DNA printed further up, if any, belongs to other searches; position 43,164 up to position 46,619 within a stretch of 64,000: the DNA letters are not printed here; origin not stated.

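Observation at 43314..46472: SARP output module at the C-terminus of a MalT-like STAND NTPase, an inverted domain order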

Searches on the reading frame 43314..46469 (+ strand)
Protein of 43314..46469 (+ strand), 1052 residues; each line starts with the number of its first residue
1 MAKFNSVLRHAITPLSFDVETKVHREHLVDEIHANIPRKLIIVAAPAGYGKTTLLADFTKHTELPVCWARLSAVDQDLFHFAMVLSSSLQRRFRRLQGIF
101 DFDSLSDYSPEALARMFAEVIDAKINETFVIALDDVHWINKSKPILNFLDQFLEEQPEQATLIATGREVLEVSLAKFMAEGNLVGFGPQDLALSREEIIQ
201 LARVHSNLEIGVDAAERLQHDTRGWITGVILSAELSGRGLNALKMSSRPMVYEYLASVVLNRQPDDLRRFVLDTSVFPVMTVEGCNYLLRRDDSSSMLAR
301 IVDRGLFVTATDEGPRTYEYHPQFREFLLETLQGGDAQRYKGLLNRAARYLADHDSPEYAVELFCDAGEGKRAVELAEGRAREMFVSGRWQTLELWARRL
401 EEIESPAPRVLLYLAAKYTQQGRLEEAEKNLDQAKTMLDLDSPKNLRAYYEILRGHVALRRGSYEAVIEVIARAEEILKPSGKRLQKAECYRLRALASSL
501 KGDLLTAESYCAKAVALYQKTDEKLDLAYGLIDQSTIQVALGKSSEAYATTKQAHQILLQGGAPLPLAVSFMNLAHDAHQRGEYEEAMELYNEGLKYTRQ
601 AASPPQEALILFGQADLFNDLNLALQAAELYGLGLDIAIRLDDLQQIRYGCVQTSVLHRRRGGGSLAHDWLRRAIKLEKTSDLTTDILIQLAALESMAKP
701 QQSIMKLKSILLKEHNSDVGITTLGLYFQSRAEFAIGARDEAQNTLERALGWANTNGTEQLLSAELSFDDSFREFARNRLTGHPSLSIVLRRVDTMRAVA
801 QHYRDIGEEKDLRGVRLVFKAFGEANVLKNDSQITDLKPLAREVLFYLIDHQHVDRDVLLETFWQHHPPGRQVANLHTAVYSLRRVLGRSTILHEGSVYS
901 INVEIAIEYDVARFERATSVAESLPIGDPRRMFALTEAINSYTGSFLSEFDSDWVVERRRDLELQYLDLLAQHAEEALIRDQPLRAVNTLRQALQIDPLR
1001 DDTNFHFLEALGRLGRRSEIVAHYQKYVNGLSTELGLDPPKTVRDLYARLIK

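Call 5: search_protein_families(library=pfam, proteins=[window:43314-46469:+], max_evalue=1)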
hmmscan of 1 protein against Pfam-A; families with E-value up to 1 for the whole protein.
window:43314-46469:+ (1052 aa): 24 families
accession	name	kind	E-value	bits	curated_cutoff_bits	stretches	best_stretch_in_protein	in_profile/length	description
PF03704.23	BTAD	-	8.9e-20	72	22.1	1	910-1050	2-145/146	Bacterial transcriptional activator domain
PF13424.12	TPR_12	-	1.1e-07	32.3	30.1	4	568-638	3-75/77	Tetratricopeptide repeat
PF17874.7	TPR_MalT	-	1.4e-07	31.6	45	1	493-691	6-204/336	MalT-like TPR region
PF13401.12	AAA_22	-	1.9e-06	28.6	27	1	38-165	5-123/130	AAA domain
PF13414.12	TPR_11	-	2.2e-06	27.7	26.8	1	579-602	5-28/42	TPR repeat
PF00515.34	TPR_1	-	5e-06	26.5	27.8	2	569-596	2-29/34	Tetratricopeptide repeat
PF07719.23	TPR_2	-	1.4e-05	25.2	27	2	571-598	4-31/34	Tetratricopeptide repeat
PF13374.12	TPR_10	-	3.8e-05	24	27.5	1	568-600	2-34/42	Tetratricopeptide repeat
PF13191.12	AAA_16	-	4.3e-05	24.5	32.6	1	27-145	14-150/167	AAA ATPase domain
PF04212.24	MIT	-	0.0002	21.8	30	1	568-603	4-39/66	MIT (microtubule interacting and transport) domain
PF13181.12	TPR_8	-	0.00073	20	25.7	0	571-598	4-31/34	Tetratricopeptide repeat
PF00486.34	Trans_reg_C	-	0.0032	18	26.2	1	836-889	5-59/77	Transcriptional regulatory protein, C terminal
PF07721.20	TPR_4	-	0.0063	17.5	27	0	572-590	5-23/26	Tetratricopeptide repeat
PF14559.12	TPR_19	-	0.0083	16.9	25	1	406-434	23-51/68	Tetratricopeptide repeat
PF14938.12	SNAP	-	0.012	15.6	25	1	490-631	37-178/282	Soluble NSF attachment protein, SNAP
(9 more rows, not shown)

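Call 6: search_protein_families(library=ncbifam, proteins=[window:43314-46469:+], max_evalue=1)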
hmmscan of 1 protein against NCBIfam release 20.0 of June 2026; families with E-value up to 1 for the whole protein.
window:43314-46469:+ (1052 aa): 12 families
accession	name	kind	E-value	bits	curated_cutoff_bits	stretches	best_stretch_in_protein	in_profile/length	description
NF003420.0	PRK04841.1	equivalog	3.8e-59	200.6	537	1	19-558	13-561/903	HTH-type transcriptional regulator MalT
NF053617.1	SARPRegAfsRStmc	equivalog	3.7e-17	61.6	1430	2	811-1051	23-266/986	SARP-family global regulator AfsR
NF041231.1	BagI_FevR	exception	0.00013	21.4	500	1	848-1046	24-228/315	AfsR/SARP family transcriptional regulator BagI/FevR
NF041717.1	HaaA_phane_TPR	equivalog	0.00032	18.9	1125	1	455-611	639-795/882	cyclophane-containing RiPP biosynthesis TPR protein HaaT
TIGR02552.1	LcrH_SycD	equivalog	0.0093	15.7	104.8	0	405-442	83-120/136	SycD/LcrH family type III secretion system chaperone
NF053720.1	NsdA_fam_reg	subfamily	0.01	15.4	75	1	571-615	244-288/432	NsdA family TPR-like regulatory protein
NF052415.1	T3SS_chap_SctY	equivalog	0.022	15.2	70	0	971-1028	44-104/106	type III secretion apparatus assembly chaperone SctY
NF053520.1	HK_Porph_FimS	equivalog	0.029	12.6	600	1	398-602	75-278/618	sensor histidine kinase FimS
NF006742.0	PRK09270.1-1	equivalog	0.12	11.6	402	0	277-312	144-178/237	nucleoside/nucleotide kinase family protein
TIGR02521.1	type_IV_pilW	equivalog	0.13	11.8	154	1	410-435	33-58/234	type IV pilus biogenesis/stability protein PilW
NF047558.1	TPR_END_plus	domain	0.25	11.3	32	0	414-434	5-25/56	TPR end-of-group domain-containing protein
NF002725.1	PRK02603.1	equivalog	0.67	9.9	143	0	480-601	27-146/173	photosystem I assembly protein Ycf3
